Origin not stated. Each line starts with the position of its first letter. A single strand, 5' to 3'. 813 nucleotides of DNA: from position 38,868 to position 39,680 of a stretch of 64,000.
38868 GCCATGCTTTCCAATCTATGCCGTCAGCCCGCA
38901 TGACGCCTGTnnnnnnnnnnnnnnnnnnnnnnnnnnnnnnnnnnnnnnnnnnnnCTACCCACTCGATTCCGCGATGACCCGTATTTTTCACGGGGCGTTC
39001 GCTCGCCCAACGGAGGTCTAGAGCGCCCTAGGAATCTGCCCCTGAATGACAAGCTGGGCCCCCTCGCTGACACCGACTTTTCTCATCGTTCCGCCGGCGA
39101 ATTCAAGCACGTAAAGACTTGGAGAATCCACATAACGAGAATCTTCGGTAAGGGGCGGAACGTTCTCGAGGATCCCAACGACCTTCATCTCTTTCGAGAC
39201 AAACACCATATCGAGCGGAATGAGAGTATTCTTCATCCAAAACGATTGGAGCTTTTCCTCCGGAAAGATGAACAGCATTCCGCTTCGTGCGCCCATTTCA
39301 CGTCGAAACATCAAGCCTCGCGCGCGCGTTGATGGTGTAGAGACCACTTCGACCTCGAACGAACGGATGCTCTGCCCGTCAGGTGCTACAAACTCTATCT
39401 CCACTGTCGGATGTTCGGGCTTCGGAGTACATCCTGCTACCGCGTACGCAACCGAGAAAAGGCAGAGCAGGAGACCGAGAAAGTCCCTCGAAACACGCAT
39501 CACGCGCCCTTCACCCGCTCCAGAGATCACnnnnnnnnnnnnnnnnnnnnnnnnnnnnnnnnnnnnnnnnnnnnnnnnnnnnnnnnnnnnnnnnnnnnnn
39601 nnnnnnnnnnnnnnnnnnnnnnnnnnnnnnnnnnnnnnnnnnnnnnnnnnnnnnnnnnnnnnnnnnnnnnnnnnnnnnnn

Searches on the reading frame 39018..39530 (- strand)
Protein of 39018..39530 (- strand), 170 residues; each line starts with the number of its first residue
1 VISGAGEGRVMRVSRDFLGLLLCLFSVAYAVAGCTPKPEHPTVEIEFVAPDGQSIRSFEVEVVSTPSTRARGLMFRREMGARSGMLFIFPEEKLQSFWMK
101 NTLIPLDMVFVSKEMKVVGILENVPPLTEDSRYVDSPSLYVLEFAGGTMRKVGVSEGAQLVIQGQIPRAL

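Call 71: search_protein_families(library=pfam, proteins=[window:39018-39530:-], max_evalue=0.00001)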
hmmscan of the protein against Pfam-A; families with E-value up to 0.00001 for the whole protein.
window:39018-39530:- (170 aa): 1 family
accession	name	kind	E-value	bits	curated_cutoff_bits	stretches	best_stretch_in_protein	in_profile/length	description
PF02643.20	DUF192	-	2.8e-31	107.9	27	1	58-161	1-95/96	Uncharacterized ACR, COG1430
